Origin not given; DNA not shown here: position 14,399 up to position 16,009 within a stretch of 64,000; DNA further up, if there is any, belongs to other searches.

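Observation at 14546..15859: β-Hydroxyacid dehydrogenase fused to a C-terminal PilZ domain, suggesting a metabolic enzyme gated by c-di-GMP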

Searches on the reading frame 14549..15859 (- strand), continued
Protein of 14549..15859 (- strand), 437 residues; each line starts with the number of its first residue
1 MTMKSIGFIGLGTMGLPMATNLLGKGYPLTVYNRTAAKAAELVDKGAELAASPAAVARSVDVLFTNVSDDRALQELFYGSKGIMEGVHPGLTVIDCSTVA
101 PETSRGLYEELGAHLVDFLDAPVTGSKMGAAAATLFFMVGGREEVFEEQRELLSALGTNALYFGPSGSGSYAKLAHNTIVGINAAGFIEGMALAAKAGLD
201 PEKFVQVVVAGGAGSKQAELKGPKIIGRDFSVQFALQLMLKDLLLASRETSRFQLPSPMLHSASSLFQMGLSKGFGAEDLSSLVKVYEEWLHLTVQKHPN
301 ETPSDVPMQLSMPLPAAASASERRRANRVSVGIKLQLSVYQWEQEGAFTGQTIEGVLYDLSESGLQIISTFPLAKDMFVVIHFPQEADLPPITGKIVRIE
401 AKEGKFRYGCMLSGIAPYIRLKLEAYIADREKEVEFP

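Call 6: find_homologous_proteins(query=window:14549-15853:-, max_evalue=0.00001)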
Query window:14549-15853:- (435 aa): 4624 proteins with E <= 0.00001 among 8000 candidates; the best 120 are listed.
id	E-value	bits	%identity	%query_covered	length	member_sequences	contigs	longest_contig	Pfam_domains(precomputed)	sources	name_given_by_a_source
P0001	1.0e-280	949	100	100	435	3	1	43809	PF07238.20,PF03446.22,PF14833.12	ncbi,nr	ncbi:MAG: NAD-binding protein [Paenibacillaceae bacterium]|nr:NAD-binding protein [Paenibacillaceae 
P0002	6.1e-262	887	93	100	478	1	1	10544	PF07238.20,PF03446.22,PF03807.24,PF14833.12,PF01488.27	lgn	-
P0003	9.0e-189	646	69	98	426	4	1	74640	PF07238.20,PF03446.22,PF03807.24,PF14833.12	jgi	jgi:3-hydroxyisobutyrate dehydrogenase-like beta-hydroxyacid dehydrogenase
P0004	3.0e-186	638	67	100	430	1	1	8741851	PF07238.20,PF03446.22,PF03807.24,PF14833.12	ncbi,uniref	ncbi:NAD(P)-binding domain-containing protein [Paenibacillus sp. MBLB4367]|uniref:NAD(P)-binding dom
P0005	2.0e-182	625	67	98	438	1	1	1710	PF07238.20,PF03446.22,PF03807.24,PF14833.12,PF01488.27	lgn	-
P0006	2.4e-182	625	67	99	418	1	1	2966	PF07238.20,PF03446.22,PF03807.24,PF14833.12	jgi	jgi:3-hydroxyisobutyrate dehydrogenase-like beta-hydroxyacid dehydrogenase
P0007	2.9e-182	624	66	100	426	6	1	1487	PF07238.20,PF03446.22,PF03807.24,PF14833.12,PF01488.27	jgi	jgi:3-hydroxyisobutyrate dehydrogenase-like beta-hydroxyacid dehydrogenase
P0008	3.5e-182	624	65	99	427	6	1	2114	PF07238.20,PF03446.22,PF14833.12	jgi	jgi:3-hydroxyisobutyrate dehydrogenase-like beta-hydroxyacid dehydrogenase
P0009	6.1e-182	623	66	98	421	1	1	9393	PF07238.20,PF02558.23,PF03446.22,PF03807.24,PF14833.12,PF01488.27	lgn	-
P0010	8.5e-182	623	68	98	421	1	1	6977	PF07238.20,PF03446.22,PF03807.24,PF14833.12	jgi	jgi:3-hydroxyisobutyrate dehydrogenase-like beta-hydroxyacid dehydrogenase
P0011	1.2e-181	622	65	99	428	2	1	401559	PF07238.20,PF03446.22,PF03807.24,PF14833.12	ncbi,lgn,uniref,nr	ncbi:NAD(P)-binding domain-containing protein [Paenibacillus contaminans]|uniref:Tartronate semialde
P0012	4.6e-181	620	67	98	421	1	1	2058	PF07238.20,PF03446.22,PF03807.24,PF14833.12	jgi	jgi:3-hydroxyisobutyrate dehydrogenase-like beta-hydroxyacid dehydrogenase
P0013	5.2e-181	620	66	98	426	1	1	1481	PF07238.20,PF03446.22,PF03807.24,PF14833.12,PF01488.27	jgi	jgi:3-hydroxyisobutyrate dehydrogenase-like beta-hydroxyacid dehydrogenase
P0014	9.5e-181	619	67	98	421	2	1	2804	PF07238.20,PF03446.22,PF03807.24,PF14833.12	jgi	jgi:3-hydroxyisobutyrate dehydrogenase-like beta-hydroxyacid dehydrogenase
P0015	4.8e-180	617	65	100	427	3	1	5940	PF07238.20,PF03446.22,PF03807.24,PF14833.12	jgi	jgi:3-hydroxyisobutyrate dehydrogenase-like beta-hydroxyacid dehydrogenase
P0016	6.7e-179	613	66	98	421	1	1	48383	PF07238.20,PF03446.22,PF03807.24,PF14833.12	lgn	-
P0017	3.1e-178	611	67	98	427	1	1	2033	PF07238.20,PF03446.22,PF02826.26,PF03435.25,PF03807.24,PF14833.12,PF01488.27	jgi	jgi:3-hydroxyisobutyrate dehydrogenase-like beta-hydroxyacid dehydrogenase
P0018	1.0e-177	609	65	99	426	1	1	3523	PF07238.20,PF03446.22,PF03807.24,PF14833.12,PF01488.27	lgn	-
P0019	1.2e-177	609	65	99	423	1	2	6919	PF07238.20,PF03446.22,PF03807.24,PF14833.12,PF01488.27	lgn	-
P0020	1.6e-177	609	65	99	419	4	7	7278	PF07238.20,PF03446.22,PF03807.24,PF14833.12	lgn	-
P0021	2.4e-177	608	65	99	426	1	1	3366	PF07238.20,PF03446.22,PF03807.24,PF14833.12,PF01488.27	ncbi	ncbi:2-hydroxy-3-oxopropionate reductase [compost metagenome]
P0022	2.6e-177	608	66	98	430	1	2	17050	PF07238.20,PF03446.22,PF02826.26,PF03807.24,PF14833.12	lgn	-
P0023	3.4e-177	608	65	98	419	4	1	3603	PF07238.20,PF03446.22,PF02826.26,PF03807.24,PF14833.12,PF01488.27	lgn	-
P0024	4.2e-177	607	63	100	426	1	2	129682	PF07238.20,PF03446.22,PF14833.12,PF01488.27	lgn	-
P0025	8.2e-177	607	65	99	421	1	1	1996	PF07238.20,PF03446.22,PF02826.26,PF03807.24,PF14833.12,PF01488.27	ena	-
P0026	1.2e-176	606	64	98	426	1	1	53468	PF07238.20,PF03446.22,PF03807.24,PF14833.12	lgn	-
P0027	1.9e-176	605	66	98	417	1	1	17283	PF07238.20,PF03446.22,PF03807.24,PF14833.12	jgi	jgi:3-hydroxyisobutyrate dehydrogenase-like beta-hydroxyacid dehydrogenase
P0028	2.3e-176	605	65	99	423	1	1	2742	PF07238.20,PF03446.22,PF02826.26,PF03807.24,PF14833.12,PF01488.27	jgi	jgi:3-hydroxyisobutyrate dehydrogenase-like beta-hydroxyacid dehydrogenase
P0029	2.5e-176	605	65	99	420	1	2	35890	PF07238.20,PF03446.22,PF02826.26,PF03807.24,PF14833.12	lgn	-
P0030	3.2e-176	605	66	98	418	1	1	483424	PF07238.20,PF03446.22,PF03807.24,PF14833.12,PF01488.27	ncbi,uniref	ncbi:NAD(P)-binding domain-containing protein [Gorillibacterium sp. sgz5001074]|uniref:NAD(P)-bindin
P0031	4.1e-176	604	65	98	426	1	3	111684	PF07238.20,PF03446.22,PF02826.26,PF03807.24,PF14833.12,PF01488.27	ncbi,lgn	-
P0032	7.2e-176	603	63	100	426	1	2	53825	PF07238.20,PF03446.22,PF14833.12,PF01488.27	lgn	-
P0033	1.1e-175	603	63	99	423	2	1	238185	PF07238.20,PF03446.22,PF03807.24,PF14833.12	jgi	jgi:3-hydroxyisobutyrate dehydrogenase-like beta-hydroxyacid dehydrogenase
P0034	1.6e-175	602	65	99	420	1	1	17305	PF07238.20,PF03446.22,PF03807.24,PF14833.12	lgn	-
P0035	1.7e-175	602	65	98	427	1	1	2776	PF07238.20,PF03446.22,PF03807.24,PF14833.12,PF01488.27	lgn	-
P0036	2.3e-175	602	64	98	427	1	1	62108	PF07238.20,PF02558.23,PF03446.22,PF02826.26,PF03807.24,PF14833.12,PF01488.27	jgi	jgi:3-hydroxyisobutyrate dehydrogenase-like beta-hydroxyacid dehydrogenase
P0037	2.3e-175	602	63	100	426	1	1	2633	PF07238.20,PF03446.22,PF03807.24,PF14833.12,PF01488.27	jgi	jgi:3-hydroxyisobutyrate dehydrogenase-like beta-hydroxyacid dehydrogenase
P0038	8.9e-175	600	65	99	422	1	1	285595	PF07238.20,PF03446.22,PF03807.24,PF14833.12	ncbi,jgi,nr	ncbi:MAG: tartronate semialdehyde reductase [Paenibacillaceae bacterium]|jgi:3-hydroxyisobutyrate de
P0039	1.5e-174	599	65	99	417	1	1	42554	PF07238.20,PF03446.22,PF03807.24,PF14833.12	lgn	-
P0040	1.9e-174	599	65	97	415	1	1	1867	PF07238.20,PF03446.22,PF14833.12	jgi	jgi:3-hydroxyisobutyrate dehydrogenase-like beta-hydroxyacid dehydrogenase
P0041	3.9e-174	598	65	99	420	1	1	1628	PF07238.20,PF03446.22,PF03807.24,PF14833.12,PF01488.27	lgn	-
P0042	7.7e-174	597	63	100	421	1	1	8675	PF07238.20,PF03446.22,PF03807.24,PF14833.12,PF01488.27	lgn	-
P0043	1.5e-173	596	65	98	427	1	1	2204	PF07238.20,PF03446.22,PF03807.24,PF14833.12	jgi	jgi:3-hydroxyisobutyrate dehydrogenase-like beta-hydroxyacid dehydrogenase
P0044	4.0e-173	594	64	98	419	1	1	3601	PF07238.20,PF03446.22,PF03807.24,PF14833.12,PF01488.27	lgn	-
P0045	6.8e-173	594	64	98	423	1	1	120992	PF07238.20,PF03446.22,PF02826.26,PF03807.24,PF14833.12,PF01488.27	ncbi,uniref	ncbi:NAD(P)-binding domain-containing protein [Paenibacillus chartarius]|uniref:NAD(P)-binding domai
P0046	1.3e-172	593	63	100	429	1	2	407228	PF07238.20,PF03446.22,PF03807.24,PF14833.12,PF01488.27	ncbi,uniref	ncbi:NAD(P)-binding domain-containing protein [Paenibacillus sp. SI8]|uniref:NAD(P)-binding domain-c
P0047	2.3e-172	592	64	98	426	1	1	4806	PF07238.20,PF03446.22,PF02826.26,PF03807.24,PF14833.12,PF01488.27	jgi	jgi:3-hydroxyisobutyrate dehydrogenase-like beta-hydroxyacid dehydrogenase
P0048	3.8e-172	591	64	99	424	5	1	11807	PF07238.20,PF03446.22,PF02826.26,PF03807.24,PF14833.12,PF01488.27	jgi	jgi:3-hydroxyisobutyrate dehydrogenase-like beta-hydroxyacid dehydrogenase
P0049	6.1e-172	590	63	98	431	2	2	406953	PF07238.20,PF03446.22,PF03807.24,PF14833.12,PF01488.27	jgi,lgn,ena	-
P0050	9.5e-172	590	62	98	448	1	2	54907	PF07238.20,PF03446.22,PF03807.24,PF14833.12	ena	-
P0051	1.8e-171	589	63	99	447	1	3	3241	PF07238.20,PF03446.22,PF03807.24,PF14833.12,PF01488.27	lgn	-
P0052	2.2e-171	589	62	98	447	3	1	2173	PF07238.20,PF03446.22,PF02826.26,PF03807.24,PF14833.12,PF01488.27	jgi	jgi:3-hydroxyisobutyrate dehydrogenase-like beta-hydroxyacid dehydrogenase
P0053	4.3e-171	588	65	98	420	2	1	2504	PF07238.20,PF03446.22,PF02826.26,PF03807.24,PF14833.12,PF01488.27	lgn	-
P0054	5.8e-171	587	64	98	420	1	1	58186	PF07238.20,PF03446.22,PF03807.24,PF14833.12,PF01488.27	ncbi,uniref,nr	ncbi:tartronate semialdehyde reductase [Gordoniibacillus kamchatkensis]|uniref:Tartronate semialdehy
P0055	1.1e-170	586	62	100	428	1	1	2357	PF07238.20,PF03446.22,PF03807.24,PF14833.12,PF01488.27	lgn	-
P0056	1.3e-170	586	63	98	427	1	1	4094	PF07238.20,PF03446.22,PF03807.24,PF14833.12,PF01488.27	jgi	jgi:3-hydroxyisobutyrate dehydrogenase-like beta-hydroxyacid dehydrogenase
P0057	2.1e-170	585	62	100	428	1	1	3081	PF07238.20,PF03446.22,PF03807.24,PF14833.12,PF01488.27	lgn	-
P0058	2.2e-170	585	63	98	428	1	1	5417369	PF07238.20,PF03446.22,PF02826.26,PF03807.24,PF14833.12,PF01488.27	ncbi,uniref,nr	ncbi:NAD(P)-binding domain-containing protein [Paenibacillus sp. GP183]|uniref:NAD(P)-binding domain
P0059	2.6e-170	585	65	99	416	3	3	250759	PF07238.20,PF03446.22,PF02826.26,PF03807.24,PF14833.12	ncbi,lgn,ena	-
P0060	3.7e-170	585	65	99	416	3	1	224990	PF07238.20,PF03446.22,PF02826.26,PF03807.24,PF14833.12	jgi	jgi:3-hydroxyisobutyrate dehydrogenase-like beta-hydroxyacid dehydrogenase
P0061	5.6e-170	584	63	99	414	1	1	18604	PF07238.20,PF03446.22,PF02826.26,PF03807.24,PF14833.12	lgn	-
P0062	7.9e-170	584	62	98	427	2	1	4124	PF07238.20,PF03446.22,PF02826.26,PF03807.24,PF14833.12,PF01488.27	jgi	jgi:3-hydroxyisobutyrate dehydrogenase-like beta-hydroxyacid dehydrogenase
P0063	2.1e-169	582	62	99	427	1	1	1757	PF07238.20,PF03446.22,PF02826.26,PF03807.24,PF14833.12,PF01488.27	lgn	-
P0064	3.3e-169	581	65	99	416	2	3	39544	PF07238.20,PF03446.22,PF02826.26,PF03807.24,PF14833.12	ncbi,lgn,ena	-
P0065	7.0e-169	580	62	98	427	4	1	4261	PF07238.20,PF03446.22,PF03807.24,PF14833.12,PF01488.27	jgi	jgi:3-hydroxyisobutyrate dehydrogenase-like beta-hydroxyacid dehydrogenase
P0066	9.5e-169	580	65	99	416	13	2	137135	PF07238.20,PF03446.22,PF02826.26,PF03807.24,PF14833.12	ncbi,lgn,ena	-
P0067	1.2e-168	580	63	98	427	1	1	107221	PF07238.20,PF03446.22,PF03807.24,PF14833.12,PF01488.27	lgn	-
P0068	1.8e-168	579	64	99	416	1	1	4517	PF07238.20,PF03446.22,PF02826.26,PF03807.24,PF14833.12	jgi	jgi:3-hydroxyisobutyrate dehydrogenase-like beta-hydroxyacid dehydrogenase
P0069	3.7e-168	578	63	98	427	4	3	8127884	PF07238.20,PF03446.22,PF02826.26,PF03807.24,PF14833.12,PF01488.27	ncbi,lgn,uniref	ncbi:NAD(P)-binding domain-containing protein [Paenibacillus sp. LjRoot153]|uniref:NAD(P)-binding do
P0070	4.0e-168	578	64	99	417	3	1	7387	PF07238.20,PF03446.22,PF03807.24,PF14833.12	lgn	-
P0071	6.7e-168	577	63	98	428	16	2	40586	PF07238.20,PF03446.22,PF03807.24,PF14833.12,PF01488.27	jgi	jgi:3-hydroxyisobutyrate dehydrogenase-like beta-hydroxyacid dehydrogenase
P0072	9.3e-168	577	63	98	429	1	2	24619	PF07238.20,PF03446.22,PF02826.26,PF03807.24,PF14833.12,PF01488.27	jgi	jgi:3-hydroxyisobutyrate dehydrogenase-like beta-hydroxyacid dehydrogenase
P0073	1.4e-167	576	63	98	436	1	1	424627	PF07238.20,PF03446.22,PF03807.24,PF14833.12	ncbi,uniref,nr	ncbi:NAD(P)-binding domain-containing protein [Paenibacillus flagellatus]|uniref:Tartronate semialde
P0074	2.1e-167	576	61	98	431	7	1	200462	PF07238.20,PF03446.22,PF02826.26,PF03807.24,PF14833.12,PF01488.27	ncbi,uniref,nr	ncbi:tartronate semialdehyde reductase [Paenibacillus ferrarius]|uniref:Tartronate semialdehyde redu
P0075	2.7e-167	575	62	98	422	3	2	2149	PF07238.20,PF03446.22,PF02826.26,PF03807.24,PF14833.12,PF01488.27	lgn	-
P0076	3.0e-167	575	61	98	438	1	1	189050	PF07238.20,PF03446.22,PF02826.26,PF03807.24,PF14833.12,PF01488.27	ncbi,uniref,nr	ncbi:NAD(P)-binding domain-containing protein [Paenibacillus eucommiae]|uniref:3-hydroxyisobutyrate 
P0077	4.0e-167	575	62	98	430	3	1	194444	PF07238.20,PF03446.22,PF03807.24,PF14833.12,PF01488.27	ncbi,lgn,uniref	ncbi:NAD(P)-binding domain-containing protein [Paenibacillus sp. GCM10027628]|uniref:NAD(P)-binding 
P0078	5.5e-167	574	62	98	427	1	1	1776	PF07238.20,PF03446.22,PF02826.26,PF03807.24,PF14833.12,PF01488.27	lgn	-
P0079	7.6e-167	574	62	98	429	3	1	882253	PF07238.20,PF03446.22,PF03807.24,PF14833.12,PF01488.27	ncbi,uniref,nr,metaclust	ncbi:tartronate semialdehyde reductase [Paenibacillus pectinilyticus]|uniref:Tartronate semialdehyde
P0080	1.7e-166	572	62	98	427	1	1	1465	PF07238.20,PF03446.22,PF02826.26,PF03807.24,PF14833.12,PF01488.27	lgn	-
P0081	2.1e-166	572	61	98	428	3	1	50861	PF07238.20,PF03446.22,PF03807.24,PF14833.12,PF01488.27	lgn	-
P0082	2.7e-166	572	61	98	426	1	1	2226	PF07238.20,PF03446.22,PF03807.24,PF14833.12,PF01488.27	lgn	-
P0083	3.2e-166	572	64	99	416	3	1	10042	PF07238.20,PF03446.22,PF02826.26,PF03807.24,PF14833.12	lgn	-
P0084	3.9e-166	571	62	98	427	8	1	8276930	PF07238.20,PF03446.22,PF02826.26,PF03807.24,PF14833.12,PF01488.27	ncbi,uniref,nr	ncbi:NAD(P)-binding domain-containing protein [Paenibacillus sp. V4I7]|uniref:NAD(P)-binding domain-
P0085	4.1e-166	571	62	98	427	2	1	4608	PF07238.20,PF03446.22,PF02826.26,PF03807.24,PF14833.12,PF01488.27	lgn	-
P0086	5.2e-166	571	63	98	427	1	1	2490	PF07238.20,PF03446.22,PF02826.26,PF03807.24,PF14833.12,PF01488.27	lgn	-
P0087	6.0e-166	571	61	99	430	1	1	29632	PF07238.20,PF03446.22,PF03807.24,PF14833.12,PF01488.27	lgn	-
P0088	1.5e-165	569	62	98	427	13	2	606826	PF07238.20,PF03446.22,PF02826.26,PF03807.24,PF14833.12,PF01488.27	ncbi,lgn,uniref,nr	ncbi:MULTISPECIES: NAD(P)-binding domain-containing protein [unclassified Paenibacillus]|uniref:NAD(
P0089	1.6e-165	569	61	98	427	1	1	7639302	PF07238.20,PF03446.22,PF02826.26,PF03807.24,PF14833.12,PF01488.27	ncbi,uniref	ncbi:NAD(P)-binding domain-containing protein [Paenibacillus andongensis]|uniref:NAD(P)-binding doma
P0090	2.1e-165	569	62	98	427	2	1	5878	PF07238.20,PF03446.22,PF03807.24,PF14833.12,PF01488.27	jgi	jgi:3-hydroxyisobutyrate dehydrogenase-like beta-hydroxyacid dehydrogenase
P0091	3.8e-165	568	61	98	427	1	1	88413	PF07238.20,PF03446.22,PF03807.24,PF14833.12,PF01488.27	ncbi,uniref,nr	ncbi:NAD(P)-binding domain-containing protein [Paenibacillus sp. N3.4]|uniref:NAD(P)-binding domain-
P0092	6.5e-165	567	61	99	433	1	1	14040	PF07238.20,PF03446.22,PF03807.24,PF14833.12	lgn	-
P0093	8.4e-165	567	60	98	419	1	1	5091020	PF07238.20,PF03446.22,PF02826.26,PF03807.24,PF14833.12,PF07991.19,PF01488.27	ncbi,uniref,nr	ncbi:NAD(P)-binding domain-containing protein [Paenibacillus sp. YYML68]|uniref:NAD(P)-binding domai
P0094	1.3e-164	566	60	99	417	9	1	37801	PF07238.20,PF03446.22,PF02826.26,PF03807.24,PF14833.12,PF01488.27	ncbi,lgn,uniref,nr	ncbi:NAD(P)-binding domain-containing protein [Paenibacillus sp. tmac-D7]|uniref:NAD(P)-binding doma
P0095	1.3e-164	566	62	98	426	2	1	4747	PF07238.20,PF03446.22,PF03807.24,PF14833.12,PF01488.27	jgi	jgi:3-hydroxyisobutyrate dehydrogenase-like beta-hydroxyacid dehydrogenase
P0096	1.4e-164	566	62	100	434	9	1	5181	PF07238.20,PF03446.22,PF03807.24,PF14833.12,PF01488.27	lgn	-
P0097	1.5e-164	566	61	100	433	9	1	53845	PF07238.20,PF03446.22,PF03807.24,PF14833.12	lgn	-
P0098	2.0e-164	566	59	100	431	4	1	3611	PF07238.20,PF03446.22,PF03807.24,PF14833.12,PF01488.27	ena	-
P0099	2.8e-164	565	61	98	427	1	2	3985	PF07238.20,PF03446.22,PF03807.24,PF14833.12,PF01488.27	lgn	-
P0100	4.6e-164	565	61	98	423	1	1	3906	PF07238.20,PF03446.22,PF03807.24,PF14833.12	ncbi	-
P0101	4.8e-164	564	61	98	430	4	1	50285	PF07238.20,PF03446.22,PF02826.26,PF03807.24,PF14833.12,PF01488.27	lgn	-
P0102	5.6e-164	564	62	98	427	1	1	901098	PF07238.20,PF03446.22,PF02826.26,PF03807.24,PF14833.12,PF01488.27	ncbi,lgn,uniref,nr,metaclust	ncbi:3-hydroxyisobutyrate dehydrogenase [Paenibacillus sp. yr247]|uniref:NAD(P)-binding domain-conta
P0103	6.4e-164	564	61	99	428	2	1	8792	PF07238.20,PF03446.22,PF02826.26,PF03807.24,PF14833.12,PF01488.27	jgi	jgi:3-hydroxyisobutyrate dehydrogenase-like beta-hydroxyacid dehydrogenase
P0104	1.3e-163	563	63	98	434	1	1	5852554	PF07238.20,PF03446.22,PF03807.24,PF14833.12,PF01488.27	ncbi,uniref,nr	ncbi:NAD(P)-binding domain-containing protein [Paenibacillus roseipurpureus]|uniref:NAD(P)-binding d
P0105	1.4e-163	563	60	98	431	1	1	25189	PF07238.20,PF03446.22,PF02826.26,PF03807.24,PF14833.12,PF07991.19,PF01488.27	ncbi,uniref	ncbi:NAD(P)-binding domain-containing protein [Paenibacillus hamazuiensis]|uniref:NAD(P)-binding dom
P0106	1.6e-163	563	60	98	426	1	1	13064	PF07238.20,PF03446.22,PF03807.24,PF14833.12,PF01488.27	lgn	-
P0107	2.0e-163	562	61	100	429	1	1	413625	PF07238.20,PF03446.22,PF03807.24,PF14833.12,PF01488.27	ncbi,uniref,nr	ncbi:NAD-binding protein [Paenibacillus sp. SYP-B3998]|uniref:NAD-binding protein n=1 Tax=Paenibacil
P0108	6.4e-163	561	61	98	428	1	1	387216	PF07238.20,PF03446.22,PF02826.26,PF03807.24,PF14833.12,PF01488.27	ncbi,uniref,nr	ncbi:NAD(P)-binding domain-containing protein [Paenibacillus planticolens]|uniref:NAD-binding protei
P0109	7.1e-163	561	61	98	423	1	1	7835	PF07238.20,PF03446.22,PF03807.24,PF14833.12,PF01488.27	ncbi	ncbi:MAG TPA: NAD(P)-binding domain-containing protein [Bacilli bacterium]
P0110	2.1e-162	559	60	99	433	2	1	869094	PF07238.20,PF03446.22,PF03807.24,PF14833.12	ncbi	ncbi:hypothetical protein GCM10020370_16420 [Paenibacillus hodogayensis]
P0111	2.1e-162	559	60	98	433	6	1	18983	PF07238.20,PF03446.22,PF03807.24,PF14833.12,PF01488.27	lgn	-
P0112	3.7e-162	558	61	98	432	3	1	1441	PF07238.20,PF03446.22,PF02826.26,PF03807.24,PF14833.12,PF01488.27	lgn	-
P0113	4.9e-162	558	61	98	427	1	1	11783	PF07238.20,PF03446.22,PF02826.26,PF03807.24,PF14833.12,PF01488.27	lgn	-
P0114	5.5e-162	558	60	99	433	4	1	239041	PF07238.20,PF03446.22,PF03435.25,PF03807.24,PF14833.12,PF01488.27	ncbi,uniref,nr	ncbi:NAD(P)-binding domain-containing protein [Paenibacillus ginsengarvi]|uniref:Tartronate semialde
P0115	6.5e-162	557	59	99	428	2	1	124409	PF07238.20,PF03446.22,PF03807.24,PF14833.12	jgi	jgi:3-hydroxyisobutyrate dehydrogenase-like beta-hydroxyacid dehydrogenase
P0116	9.3e-162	557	61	98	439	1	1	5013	PF07238.20,PF03446.22,PF02826.26,PF03807.24,PF14833.12,PF01488.27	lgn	-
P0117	9.5e-162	557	60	99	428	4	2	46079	PF07238.20,PF03446.22,PF02826.26,PF03807.24,PF14833.12,PF01488.27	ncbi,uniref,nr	ncbi:NAD(P)-binding domain-containing protein [Paenibacillus aceris]|uniref:3-hydroxyisobutyrate deh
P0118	9.6e-162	557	60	98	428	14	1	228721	PF07238.20,PF03446.22,PF02826.26,PF03807.24,PF14833.12,PF01488.27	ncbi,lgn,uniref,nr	ncbi:NAD(P)-binding domain-containing protein [Paenibacillus anseongense]|uniref:NAD(P)-binding doma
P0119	1.1e-161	557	58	98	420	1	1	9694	PF07238.20,PF03446.22,PF03807.24,PF14833.12,PF01488.27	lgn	-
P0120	1.3e-161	556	61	98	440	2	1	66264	PF07238.20,PF03446.22,PF14833.12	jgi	jgi:3-hydroxyisobutyrate dehydrogenase-like beta-hydroxyacid dehydrogenase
